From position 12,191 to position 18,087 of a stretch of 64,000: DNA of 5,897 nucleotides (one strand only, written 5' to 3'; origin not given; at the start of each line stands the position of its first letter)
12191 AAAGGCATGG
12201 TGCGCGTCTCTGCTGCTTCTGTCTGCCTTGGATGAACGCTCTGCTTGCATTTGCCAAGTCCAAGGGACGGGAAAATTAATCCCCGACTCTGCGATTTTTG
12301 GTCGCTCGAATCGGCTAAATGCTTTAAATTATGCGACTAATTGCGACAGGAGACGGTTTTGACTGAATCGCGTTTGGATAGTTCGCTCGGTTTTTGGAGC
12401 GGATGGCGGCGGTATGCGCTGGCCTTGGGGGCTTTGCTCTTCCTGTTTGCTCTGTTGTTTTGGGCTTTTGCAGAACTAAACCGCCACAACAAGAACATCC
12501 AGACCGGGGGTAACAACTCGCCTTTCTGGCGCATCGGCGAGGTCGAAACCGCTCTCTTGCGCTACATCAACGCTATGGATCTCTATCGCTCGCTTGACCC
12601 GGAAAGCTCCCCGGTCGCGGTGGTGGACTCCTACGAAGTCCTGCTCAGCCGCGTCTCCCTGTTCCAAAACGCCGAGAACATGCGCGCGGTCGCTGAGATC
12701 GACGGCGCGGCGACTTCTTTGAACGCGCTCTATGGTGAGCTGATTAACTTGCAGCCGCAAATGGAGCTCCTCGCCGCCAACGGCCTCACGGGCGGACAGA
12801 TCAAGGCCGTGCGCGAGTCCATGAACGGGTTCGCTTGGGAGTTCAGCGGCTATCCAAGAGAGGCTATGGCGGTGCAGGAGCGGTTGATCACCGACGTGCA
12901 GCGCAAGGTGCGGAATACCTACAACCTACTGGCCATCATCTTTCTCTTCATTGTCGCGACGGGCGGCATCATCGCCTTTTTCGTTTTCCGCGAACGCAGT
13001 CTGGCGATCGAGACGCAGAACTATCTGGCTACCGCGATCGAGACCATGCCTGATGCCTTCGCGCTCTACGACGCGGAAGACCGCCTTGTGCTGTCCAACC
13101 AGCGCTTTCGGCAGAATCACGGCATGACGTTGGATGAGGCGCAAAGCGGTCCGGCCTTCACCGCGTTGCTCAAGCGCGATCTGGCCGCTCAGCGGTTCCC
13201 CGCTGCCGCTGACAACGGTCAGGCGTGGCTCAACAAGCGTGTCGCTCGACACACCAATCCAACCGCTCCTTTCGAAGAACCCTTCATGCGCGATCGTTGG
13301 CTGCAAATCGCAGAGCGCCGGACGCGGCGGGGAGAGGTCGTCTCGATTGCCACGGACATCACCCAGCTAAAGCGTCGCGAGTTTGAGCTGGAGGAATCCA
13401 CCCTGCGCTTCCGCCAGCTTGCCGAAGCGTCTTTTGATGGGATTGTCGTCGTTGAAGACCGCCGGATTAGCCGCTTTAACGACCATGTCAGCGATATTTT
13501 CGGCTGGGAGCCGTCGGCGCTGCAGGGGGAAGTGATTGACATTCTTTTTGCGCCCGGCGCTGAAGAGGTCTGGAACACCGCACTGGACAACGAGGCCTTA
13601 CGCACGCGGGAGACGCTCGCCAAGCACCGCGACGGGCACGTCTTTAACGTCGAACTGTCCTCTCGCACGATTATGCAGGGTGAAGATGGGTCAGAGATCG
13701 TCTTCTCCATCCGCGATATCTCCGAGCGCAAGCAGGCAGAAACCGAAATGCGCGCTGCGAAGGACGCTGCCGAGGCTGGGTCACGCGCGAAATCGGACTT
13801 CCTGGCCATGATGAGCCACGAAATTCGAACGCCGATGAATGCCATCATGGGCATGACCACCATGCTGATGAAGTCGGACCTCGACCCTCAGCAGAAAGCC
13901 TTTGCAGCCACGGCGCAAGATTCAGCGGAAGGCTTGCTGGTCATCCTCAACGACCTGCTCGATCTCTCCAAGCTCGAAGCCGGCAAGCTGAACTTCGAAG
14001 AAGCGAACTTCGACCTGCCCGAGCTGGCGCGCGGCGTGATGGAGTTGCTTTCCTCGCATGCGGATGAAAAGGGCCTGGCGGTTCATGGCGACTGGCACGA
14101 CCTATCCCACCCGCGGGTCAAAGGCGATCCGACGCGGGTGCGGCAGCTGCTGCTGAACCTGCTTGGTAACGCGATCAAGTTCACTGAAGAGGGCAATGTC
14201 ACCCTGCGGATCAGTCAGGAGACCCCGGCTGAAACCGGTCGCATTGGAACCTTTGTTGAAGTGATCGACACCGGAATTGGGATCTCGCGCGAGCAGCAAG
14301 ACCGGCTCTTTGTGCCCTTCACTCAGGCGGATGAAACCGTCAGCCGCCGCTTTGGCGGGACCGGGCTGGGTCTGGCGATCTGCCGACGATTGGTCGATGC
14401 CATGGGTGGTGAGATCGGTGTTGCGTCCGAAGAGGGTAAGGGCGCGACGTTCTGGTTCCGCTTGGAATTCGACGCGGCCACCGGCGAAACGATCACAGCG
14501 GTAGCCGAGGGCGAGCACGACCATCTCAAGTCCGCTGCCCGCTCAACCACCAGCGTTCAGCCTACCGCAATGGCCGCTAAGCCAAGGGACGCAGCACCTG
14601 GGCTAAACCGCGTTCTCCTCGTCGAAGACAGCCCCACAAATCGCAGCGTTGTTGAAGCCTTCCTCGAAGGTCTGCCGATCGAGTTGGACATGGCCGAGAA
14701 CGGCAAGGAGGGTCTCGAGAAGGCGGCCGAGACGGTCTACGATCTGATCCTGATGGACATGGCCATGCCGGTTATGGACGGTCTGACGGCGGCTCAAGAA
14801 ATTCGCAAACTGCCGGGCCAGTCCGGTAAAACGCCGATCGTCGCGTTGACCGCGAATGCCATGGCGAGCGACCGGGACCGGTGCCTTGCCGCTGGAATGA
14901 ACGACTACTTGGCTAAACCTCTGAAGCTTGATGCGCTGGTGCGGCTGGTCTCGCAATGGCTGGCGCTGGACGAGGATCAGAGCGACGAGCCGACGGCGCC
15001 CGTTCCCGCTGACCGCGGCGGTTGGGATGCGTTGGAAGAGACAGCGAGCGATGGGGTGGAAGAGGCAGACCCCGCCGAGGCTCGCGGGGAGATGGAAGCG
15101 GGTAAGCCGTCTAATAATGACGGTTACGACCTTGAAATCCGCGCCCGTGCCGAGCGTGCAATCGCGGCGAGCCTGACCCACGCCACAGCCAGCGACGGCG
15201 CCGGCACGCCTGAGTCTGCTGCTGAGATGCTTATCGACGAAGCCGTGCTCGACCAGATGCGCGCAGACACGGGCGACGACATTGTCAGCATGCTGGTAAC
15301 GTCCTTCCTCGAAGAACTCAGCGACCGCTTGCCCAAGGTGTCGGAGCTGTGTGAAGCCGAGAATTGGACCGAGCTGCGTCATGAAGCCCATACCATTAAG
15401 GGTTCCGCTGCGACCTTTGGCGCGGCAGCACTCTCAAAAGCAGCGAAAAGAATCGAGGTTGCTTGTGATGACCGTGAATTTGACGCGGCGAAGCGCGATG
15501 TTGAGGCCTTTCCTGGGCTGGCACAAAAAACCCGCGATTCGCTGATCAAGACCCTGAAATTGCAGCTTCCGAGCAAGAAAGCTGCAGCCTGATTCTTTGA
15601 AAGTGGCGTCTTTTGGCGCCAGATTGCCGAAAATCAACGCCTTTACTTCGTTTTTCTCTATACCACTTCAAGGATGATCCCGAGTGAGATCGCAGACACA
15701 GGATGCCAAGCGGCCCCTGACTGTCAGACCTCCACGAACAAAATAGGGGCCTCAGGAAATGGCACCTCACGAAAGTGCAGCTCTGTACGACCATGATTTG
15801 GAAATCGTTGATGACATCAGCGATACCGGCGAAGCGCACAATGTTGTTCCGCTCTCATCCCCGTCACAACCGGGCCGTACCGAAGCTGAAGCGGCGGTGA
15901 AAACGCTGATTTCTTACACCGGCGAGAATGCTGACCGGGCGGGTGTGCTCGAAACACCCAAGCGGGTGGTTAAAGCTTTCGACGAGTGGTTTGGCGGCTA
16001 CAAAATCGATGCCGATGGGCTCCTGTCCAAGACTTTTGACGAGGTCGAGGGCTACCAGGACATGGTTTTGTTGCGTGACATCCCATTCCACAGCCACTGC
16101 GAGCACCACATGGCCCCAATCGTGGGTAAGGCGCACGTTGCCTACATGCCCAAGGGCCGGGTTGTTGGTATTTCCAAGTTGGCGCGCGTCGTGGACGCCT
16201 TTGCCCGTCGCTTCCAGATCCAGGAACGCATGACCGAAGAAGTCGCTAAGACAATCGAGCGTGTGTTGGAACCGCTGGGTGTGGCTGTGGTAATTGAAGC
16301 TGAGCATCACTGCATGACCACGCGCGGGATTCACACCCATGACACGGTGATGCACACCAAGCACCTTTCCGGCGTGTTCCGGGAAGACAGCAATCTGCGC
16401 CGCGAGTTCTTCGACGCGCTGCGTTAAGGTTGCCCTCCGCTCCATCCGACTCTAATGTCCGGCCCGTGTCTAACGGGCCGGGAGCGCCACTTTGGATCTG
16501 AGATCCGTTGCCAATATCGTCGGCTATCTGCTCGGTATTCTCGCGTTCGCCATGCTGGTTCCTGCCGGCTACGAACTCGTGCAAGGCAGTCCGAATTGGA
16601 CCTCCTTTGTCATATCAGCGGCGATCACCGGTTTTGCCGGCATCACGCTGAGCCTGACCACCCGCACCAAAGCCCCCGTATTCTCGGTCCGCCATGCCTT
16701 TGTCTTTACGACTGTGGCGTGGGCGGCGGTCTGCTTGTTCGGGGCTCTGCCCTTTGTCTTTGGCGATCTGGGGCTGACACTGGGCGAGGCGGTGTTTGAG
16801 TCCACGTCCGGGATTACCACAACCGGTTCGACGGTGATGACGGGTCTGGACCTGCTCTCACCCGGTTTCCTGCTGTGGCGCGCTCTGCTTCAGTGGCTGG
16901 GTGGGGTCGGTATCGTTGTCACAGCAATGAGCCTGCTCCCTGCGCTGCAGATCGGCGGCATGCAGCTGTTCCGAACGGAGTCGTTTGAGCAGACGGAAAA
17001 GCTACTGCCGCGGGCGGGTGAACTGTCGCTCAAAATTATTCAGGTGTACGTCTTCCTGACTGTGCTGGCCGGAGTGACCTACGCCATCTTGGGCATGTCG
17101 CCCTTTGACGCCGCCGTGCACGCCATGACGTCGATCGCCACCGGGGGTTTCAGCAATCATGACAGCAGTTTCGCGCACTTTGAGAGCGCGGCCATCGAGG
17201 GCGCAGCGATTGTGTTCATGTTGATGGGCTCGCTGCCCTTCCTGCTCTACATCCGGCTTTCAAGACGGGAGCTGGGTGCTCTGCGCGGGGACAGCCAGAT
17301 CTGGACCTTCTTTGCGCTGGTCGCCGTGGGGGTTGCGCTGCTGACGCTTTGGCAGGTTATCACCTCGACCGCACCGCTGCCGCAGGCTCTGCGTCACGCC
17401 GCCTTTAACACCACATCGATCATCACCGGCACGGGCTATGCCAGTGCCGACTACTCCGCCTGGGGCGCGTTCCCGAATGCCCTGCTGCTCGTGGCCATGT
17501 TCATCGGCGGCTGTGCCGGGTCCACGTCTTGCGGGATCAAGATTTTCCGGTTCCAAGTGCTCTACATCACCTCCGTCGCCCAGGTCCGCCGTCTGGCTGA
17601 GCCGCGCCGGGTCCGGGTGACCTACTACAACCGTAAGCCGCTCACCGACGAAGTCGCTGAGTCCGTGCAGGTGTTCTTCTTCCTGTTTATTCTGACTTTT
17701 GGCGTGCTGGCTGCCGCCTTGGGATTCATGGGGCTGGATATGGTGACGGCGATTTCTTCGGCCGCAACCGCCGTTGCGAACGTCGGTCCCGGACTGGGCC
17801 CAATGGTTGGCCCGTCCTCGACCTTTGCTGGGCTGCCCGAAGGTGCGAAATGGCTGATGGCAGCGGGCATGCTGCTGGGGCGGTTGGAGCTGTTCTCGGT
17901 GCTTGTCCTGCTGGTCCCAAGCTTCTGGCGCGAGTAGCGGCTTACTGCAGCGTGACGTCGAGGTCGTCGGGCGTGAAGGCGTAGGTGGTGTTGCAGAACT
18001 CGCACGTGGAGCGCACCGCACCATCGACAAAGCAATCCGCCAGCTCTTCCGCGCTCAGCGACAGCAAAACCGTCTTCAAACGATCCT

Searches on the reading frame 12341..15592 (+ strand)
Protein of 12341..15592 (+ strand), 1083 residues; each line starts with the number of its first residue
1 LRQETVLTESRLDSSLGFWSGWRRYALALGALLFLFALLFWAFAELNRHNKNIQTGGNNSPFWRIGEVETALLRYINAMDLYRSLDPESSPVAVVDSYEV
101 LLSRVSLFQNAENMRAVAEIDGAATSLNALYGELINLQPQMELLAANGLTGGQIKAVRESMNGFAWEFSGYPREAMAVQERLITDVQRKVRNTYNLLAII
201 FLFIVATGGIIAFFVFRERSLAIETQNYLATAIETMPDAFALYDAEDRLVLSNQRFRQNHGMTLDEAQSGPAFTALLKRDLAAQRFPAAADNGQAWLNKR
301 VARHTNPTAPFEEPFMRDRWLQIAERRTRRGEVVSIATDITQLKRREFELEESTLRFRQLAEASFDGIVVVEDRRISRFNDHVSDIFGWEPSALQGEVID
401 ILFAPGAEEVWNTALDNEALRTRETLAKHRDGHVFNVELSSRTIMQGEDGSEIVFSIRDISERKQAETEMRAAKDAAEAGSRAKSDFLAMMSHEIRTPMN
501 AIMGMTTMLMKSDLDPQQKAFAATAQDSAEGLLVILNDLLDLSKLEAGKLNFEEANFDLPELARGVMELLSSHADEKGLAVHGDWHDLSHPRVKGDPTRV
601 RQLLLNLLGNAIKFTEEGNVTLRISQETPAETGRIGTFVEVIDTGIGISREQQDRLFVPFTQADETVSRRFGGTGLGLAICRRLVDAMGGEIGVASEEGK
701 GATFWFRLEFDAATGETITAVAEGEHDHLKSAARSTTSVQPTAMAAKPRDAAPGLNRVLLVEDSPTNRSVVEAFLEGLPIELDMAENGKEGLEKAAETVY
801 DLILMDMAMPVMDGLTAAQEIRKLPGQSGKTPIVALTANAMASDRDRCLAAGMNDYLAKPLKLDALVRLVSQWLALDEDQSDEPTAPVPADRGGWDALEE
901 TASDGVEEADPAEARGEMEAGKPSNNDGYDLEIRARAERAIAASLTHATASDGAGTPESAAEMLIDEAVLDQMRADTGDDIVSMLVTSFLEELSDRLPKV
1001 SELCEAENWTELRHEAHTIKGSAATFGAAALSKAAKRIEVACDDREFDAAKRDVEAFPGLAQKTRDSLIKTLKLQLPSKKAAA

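Call 43: search_protein_families(library=pfam, proteins=[window:12341-15592:+], max_evalue=0.001)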
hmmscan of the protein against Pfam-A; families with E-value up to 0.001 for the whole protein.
window:12341-15592:+ (1083 aa): 9 families
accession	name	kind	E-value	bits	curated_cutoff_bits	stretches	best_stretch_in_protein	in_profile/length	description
PF02518.31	HATPase_c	-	6.1e-30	104.4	26.4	1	595-710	1-109/111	Histidine kinase-, DNA gyrase B-, and HSP90-like ATPase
PF00072.30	Response_reg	-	6.3e-27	94.4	30.2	1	758-870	1-110/111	Response regulator receiver domain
PF00512.31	HisKA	-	5.7e-20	71.6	26.9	1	483-548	1-66/66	His Kinase A (phospho-acceptor) domain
PF01627.28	Hpt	-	8.3e-15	55.2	24.6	1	985-1060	2-77/84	Hpt domain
PF12860.13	PAS_7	-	4.2e-14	53.1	27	1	233-347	1-114/115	PAS fold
PF13426.13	PAS_9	-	2e-10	41.3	27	1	366-462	2-103/103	PAS domain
PF13188.13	PAS_8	-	3.7e-09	36.6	21.8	1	356-404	2-52/65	PAS domain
PF00989.32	PAS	-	7.3e-08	32.9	22.6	1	356-460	2-113/113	PAS fold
PF08448.16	PAS_4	-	0.00027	21.6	23.1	0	369-465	10-110/110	PAS fold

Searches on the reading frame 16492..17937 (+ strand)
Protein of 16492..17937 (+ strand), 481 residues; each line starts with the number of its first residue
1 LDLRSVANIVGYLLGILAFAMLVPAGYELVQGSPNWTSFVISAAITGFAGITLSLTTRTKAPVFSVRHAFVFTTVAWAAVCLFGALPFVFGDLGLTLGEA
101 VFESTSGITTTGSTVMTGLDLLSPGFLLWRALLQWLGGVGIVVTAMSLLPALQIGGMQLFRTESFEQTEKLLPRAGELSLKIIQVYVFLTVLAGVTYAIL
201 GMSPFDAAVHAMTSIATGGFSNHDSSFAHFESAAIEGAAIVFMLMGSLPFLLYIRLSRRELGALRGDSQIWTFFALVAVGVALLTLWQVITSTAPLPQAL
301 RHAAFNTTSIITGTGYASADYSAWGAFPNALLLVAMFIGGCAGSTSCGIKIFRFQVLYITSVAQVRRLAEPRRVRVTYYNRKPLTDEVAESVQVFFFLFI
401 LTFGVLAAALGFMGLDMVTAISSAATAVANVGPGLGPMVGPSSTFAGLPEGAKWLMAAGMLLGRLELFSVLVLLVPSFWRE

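Call 43: search_protein_families(library=pfam, proteins=[window:16492-17937:+], max_evalue=0.001)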
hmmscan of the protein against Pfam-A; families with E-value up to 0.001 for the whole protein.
window:16492-17937:+ (481 aa): 1 family
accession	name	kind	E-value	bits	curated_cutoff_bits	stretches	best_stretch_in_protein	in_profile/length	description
PF02386.22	TrkH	-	2.2e-60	205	27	1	45-475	11-491/502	Cation transport protein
